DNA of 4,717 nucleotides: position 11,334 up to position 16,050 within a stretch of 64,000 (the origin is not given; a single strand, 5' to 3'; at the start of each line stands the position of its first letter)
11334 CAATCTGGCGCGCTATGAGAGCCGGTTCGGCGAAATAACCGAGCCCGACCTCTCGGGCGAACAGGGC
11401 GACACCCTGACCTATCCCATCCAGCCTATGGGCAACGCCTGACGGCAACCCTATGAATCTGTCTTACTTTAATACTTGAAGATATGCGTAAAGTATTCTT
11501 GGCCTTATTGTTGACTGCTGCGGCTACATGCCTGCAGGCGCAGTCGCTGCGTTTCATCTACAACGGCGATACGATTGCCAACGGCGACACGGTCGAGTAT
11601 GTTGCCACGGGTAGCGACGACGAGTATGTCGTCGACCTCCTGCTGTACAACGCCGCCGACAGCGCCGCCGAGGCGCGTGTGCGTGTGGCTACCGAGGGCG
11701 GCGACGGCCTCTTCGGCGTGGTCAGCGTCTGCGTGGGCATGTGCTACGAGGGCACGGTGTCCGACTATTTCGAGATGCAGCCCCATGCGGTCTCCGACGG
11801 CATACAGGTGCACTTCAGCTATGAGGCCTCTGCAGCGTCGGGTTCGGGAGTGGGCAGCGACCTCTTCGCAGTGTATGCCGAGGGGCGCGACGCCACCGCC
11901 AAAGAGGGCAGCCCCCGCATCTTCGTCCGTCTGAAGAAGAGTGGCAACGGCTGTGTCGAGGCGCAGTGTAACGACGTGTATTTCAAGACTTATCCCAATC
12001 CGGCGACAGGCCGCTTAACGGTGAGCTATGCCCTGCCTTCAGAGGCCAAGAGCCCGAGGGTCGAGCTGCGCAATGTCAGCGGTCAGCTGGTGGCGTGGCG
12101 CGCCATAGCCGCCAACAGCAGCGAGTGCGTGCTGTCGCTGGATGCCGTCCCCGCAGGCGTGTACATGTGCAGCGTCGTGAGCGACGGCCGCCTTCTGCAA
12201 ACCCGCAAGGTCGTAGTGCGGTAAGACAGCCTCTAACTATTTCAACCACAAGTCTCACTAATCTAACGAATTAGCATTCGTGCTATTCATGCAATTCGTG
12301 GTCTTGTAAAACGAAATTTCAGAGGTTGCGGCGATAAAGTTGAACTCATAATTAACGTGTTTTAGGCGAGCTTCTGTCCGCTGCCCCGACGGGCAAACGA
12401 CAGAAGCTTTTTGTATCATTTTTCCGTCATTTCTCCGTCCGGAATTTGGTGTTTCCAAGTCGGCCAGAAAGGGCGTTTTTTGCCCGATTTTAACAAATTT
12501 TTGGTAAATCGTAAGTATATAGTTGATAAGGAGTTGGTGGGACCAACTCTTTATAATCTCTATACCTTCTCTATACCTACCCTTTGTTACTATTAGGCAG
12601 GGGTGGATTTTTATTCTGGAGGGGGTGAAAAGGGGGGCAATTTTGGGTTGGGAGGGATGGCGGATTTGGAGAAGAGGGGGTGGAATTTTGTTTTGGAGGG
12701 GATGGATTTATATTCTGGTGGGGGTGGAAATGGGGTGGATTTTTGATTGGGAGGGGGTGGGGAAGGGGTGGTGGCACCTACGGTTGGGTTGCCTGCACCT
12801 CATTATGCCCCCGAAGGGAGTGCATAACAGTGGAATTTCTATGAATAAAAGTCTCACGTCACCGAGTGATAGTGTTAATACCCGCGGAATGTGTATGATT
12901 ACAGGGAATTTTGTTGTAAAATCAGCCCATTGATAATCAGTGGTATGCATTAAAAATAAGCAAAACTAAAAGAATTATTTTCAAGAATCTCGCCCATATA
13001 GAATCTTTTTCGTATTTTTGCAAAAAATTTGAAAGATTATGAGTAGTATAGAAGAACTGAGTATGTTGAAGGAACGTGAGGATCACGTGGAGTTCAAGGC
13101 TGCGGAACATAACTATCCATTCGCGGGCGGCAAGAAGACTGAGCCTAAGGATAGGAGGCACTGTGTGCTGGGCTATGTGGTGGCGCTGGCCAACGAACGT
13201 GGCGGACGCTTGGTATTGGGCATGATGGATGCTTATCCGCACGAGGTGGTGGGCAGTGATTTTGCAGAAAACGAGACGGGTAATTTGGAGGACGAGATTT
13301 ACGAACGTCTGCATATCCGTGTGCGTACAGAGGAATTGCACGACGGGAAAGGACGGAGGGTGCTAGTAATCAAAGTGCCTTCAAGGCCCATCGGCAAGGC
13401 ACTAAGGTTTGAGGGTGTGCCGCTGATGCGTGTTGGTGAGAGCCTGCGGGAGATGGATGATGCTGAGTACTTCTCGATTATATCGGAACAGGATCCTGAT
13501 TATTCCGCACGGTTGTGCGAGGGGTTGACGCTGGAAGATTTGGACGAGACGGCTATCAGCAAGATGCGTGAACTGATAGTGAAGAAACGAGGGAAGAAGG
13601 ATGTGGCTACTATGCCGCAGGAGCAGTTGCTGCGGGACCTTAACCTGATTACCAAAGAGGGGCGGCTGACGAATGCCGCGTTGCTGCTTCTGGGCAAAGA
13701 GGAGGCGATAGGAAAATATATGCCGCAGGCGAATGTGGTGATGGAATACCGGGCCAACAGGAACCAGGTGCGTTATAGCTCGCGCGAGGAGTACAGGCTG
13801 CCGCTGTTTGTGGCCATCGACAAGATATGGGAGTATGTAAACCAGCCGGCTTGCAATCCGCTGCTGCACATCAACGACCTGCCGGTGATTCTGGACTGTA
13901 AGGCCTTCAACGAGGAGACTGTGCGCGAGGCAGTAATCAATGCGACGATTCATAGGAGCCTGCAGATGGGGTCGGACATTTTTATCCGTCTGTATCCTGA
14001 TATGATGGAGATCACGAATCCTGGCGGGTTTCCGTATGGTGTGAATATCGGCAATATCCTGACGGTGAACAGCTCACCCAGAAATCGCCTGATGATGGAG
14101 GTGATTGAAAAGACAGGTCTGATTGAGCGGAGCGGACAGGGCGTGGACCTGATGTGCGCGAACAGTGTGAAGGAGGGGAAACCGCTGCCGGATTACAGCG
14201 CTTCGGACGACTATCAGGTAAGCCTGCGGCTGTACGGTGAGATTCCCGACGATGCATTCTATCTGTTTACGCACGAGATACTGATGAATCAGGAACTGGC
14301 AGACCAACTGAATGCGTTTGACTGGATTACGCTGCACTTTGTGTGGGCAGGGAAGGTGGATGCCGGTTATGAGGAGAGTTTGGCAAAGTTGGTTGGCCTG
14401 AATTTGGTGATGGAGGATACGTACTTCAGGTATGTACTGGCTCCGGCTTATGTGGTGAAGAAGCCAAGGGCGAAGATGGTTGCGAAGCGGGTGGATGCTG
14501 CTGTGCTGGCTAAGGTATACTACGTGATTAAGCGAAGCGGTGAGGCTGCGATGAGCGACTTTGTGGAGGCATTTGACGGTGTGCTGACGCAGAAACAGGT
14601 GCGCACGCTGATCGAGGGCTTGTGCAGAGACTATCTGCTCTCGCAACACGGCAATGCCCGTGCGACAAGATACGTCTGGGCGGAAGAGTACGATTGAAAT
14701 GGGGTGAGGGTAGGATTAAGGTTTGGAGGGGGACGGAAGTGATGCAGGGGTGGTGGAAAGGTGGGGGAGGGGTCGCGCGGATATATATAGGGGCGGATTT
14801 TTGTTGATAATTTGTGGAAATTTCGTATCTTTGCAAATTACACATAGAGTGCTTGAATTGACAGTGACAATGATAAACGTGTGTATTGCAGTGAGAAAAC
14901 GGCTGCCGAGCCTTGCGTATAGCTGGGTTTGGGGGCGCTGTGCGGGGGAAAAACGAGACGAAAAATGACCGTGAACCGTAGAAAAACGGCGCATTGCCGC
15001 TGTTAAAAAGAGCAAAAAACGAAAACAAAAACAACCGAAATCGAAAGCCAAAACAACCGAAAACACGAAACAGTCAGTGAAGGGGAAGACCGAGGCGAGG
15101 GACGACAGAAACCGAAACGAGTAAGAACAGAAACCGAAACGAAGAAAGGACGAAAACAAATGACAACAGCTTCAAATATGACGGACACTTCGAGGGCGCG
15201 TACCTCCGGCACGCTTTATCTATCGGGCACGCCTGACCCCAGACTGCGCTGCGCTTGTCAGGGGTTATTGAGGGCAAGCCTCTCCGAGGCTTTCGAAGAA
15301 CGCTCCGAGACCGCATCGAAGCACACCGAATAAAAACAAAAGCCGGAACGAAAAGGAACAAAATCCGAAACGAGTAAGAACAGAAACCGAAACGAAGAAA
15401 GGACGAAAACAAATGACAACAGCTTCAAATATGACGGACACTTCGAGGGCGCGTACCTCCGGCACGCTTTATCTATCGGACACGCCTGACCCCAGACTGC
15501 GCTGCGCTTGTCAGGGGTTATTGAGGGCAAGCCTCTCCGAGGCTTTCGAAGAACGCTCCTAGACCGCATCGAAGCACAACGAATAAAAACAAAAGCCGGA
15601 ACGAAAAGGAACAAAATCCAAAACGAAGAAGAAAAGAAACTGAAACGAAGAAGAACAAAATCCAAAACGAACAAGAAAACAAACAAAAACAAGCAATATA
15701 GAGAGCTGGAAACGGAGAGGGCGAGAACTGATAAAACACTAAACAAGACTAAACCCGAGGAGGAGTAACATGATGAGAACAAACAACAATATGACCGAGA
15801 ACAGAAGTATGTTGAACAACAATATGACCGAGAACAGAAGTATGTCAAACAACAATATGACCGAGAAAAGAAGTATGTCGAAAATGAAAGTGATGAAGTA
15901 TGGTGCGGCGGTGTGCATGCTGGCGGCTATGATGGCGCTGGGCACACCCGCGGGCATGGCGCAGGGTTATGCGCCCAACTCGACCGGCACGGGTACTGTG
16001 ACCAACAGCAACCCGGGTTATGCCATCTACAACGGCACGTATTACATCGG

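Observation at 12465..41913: Candidate giant-adhesin locus: regulator, repeat-laden leader, giant cargo, 64-aa ORF and a lipoprotein sharing the GLUG-like module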

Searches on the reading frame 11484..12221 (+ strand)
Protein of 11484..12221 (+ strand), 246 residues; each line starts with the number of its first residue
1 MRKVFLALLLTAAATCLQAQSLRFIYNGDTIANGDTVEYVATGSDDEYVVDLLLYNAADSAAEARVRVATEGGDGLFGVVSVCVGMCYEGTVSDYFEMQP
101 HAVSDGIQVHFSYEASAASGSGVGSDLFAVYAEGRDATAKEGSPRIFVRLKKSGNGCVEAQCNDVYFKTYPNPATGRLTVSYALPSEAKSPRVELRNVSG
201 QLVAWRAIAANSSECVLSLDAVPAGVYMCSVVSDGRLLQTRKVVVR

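Call 38: search_protein_families(library=pfam, proteins=[window:11484-12221:+], max_evalue=0.001)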
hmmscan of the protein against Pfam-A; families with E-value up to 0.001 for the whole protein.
window:11484-12221:+ (246 aa): 1 family
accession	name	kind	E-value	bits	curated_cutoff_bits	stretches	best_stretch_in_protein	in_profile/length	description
PF18962.6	Por_Secre_tail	-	5e-09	36.8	27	1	170-245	2-75/75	Secretion system C-terminal sorting domain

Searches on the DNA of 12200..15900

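Call 55: search_rna_families(source=window, start=12200, end=15900, threshold=evalue, max_evalue=1)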
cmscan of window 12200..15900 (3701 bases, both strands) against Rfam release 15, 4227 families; matches with E-value up to 1: 2.
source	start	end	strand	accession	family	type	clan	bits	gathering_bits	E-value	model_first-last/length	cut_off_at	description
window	12900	12999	+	RF03517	MIR5225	Gene; miRNA;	-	20.4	72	0.51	1-126/126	no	MIR5225 microRNA precursor family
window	12542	12616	-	RF01880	Xist_exon1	Gene; lncRNA;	-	19.5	50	0.031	1-85/85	no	X-chromosome inactivation gene exon 1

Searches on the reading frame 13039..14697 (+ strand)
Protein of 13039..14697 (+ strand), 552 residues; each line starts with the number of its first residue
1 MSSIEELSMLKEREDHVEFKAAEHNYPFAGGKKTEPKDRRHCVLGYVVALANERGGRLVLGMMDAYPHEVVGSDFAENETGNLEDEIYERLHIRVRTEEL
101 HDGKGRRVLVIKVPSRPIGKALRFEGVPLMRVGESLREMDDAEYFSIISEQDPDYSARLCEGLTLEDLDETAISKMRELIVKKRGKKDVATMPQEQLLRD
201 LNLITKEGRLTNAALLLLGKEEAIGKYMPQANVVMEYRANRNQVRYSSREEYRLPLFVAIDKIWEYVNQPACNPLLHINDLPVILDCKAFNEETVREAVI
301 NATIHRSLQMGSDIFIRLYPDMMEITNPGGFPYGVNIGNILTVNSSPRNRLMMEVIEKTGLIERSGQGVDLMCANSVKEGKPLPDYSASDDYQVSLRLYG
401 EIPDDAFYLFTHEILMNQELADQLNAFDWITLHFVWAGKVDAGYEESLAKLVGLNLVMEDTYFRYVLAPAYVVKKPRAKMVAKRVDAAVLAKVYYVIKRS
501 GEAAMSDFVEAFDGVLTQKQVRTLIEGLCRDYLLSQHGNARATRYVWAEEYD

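Call 7: search_protein_families(library=pfam, proteins=[window:13039-14694:+], max_evalue=0.01)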
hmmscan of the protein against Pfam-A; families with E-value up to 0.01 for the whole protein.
window:13039-14694:+ (552 aa): 2 families
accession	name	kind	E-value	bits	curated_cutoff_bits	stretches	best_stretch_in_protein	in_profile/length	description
PF13749.12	HATPase_c_4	-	1.1e-17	64.2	26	1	311-391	1-83/89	Putative ATP-dependent DNA helicase recG C-terminal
PF04326.19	SLFN_AlbA_2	-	6.5e-09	36.8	25.3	1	34-139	19-117/118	Schlafen, AlbA_2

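Call 10: search_protein_families(library=ncbifam, proteins=[window:13039-14694:+], max_evalue=0.01)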
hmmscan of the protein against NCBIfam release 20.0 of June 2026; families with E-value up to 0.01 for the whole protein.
window:13039-14694:+ (552 aa): 0 families

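Call 42: find_encoding_contigs(protein=window:13039-14697:+, flank=10000, max_places=6)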
Protein window:13039-14697:+ (552 aa): 2 contigs read that carry it; 2 places shown.
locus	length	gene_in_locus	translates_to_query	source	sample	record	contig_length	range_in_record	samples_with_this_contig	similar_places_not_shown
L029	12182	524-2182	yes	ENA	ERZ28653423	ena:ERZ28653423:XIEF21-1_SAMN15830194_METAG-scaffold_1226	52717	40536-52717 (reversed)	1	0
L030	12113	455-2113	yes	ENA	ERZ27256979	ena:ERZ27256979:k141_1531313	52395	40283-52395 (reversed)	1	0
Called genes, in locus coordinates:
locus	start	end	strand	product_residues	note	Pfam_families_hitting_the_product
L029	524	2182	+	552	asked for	PF04326:SLFN_AlbA_2, PF13749:HATPase_c_4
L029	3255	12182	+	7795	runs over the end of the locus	PF13287:Fn3_assoc, PF13290:CHB_HEX_C_1, PF18962:Por_Secre_tail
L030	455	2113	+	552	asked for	PF04326:SLFN_AlbA_2, PF13749:HATPase_c_4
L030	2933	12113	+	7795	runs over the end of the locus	PF13287:Fn3_assoc, PF13290:CHB_HEX_C_1, PF18962:Por_Secre_tail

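Call 88: find_related_loci(query=window:13039-14694:+, collection=metagenome_contigs, flank=8000)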
Query window:13039-14694:+ (552 aa) in metagenome_contigs; peptide patterns used: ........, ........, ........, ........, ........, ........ (x = any residue, [..] = any of these).
80 stretches matched a pattern; 50 encode a relative of the query (tblastn E <= 1e-3); 50 distinct loci.
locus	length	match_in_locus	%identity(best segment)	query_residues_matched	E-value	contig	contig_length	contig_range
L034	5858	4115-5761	83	1-549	0e+0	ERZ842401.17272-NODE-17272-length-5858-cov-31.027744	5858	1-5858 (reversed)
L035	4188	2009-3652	82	1-548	0e+0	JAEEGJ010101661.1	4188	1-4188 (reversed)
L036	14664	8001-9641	73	1-547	0e+0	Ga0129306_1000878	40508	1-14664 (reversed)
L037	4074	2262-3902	73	1-547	0e+0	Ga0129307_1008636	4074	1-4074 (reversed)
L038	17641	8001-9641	74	1-547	0e+0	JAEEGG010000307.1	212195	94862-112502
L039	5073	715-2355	73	1-547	0e+0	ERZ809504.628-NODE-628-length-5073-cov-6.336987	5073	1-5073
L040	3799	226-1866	73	1-547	0e+0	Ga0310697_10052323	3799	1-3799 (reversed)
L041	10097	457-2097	73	1-547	0e+0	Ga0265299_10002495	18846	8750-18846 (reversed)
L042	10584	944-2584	73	1-547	0e+0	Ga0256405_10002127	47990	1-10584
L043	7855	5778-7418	73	1-547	0e+0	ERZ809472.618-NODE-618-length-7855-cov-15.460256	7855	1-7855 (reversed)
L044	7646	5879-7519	73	1-547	0e+0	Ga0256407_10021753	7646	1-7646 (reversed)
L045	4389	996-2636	73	1-547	0e+0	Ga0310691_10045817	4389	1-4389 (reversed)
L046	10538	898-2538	73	1-547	0e+0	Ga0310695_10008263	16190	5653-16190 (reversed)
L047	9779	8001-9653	73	1-551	0e+0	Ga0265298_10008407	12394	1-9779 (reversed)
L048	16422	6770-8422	73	1-551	0e+0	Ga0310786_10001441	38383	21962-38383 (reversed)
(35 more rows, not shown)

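Call 102: search_protein_families(library=padloc, proteins=[window:13039-14694:+], max_evalue=0.01)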
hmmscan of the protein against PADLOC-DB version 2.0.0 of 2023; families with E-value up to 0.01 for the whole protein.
window:13039-14694:+ (552 aa): 3 families
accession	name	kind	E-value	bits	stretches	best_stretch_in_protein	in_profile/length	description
PDLC02402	Aga_SIR2-PNTD1-PNTD2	-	6.9e-07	25.7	1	192-331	350-483/876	Class I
PDLC02394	pAgo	-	1.3e-06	24.4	1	49-358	65-389/1121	-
PDLC02418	Aga_SIR2-Kinase-PNTD1-PNTD2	-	0.0002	17.7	1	288-331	318-361/756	Class I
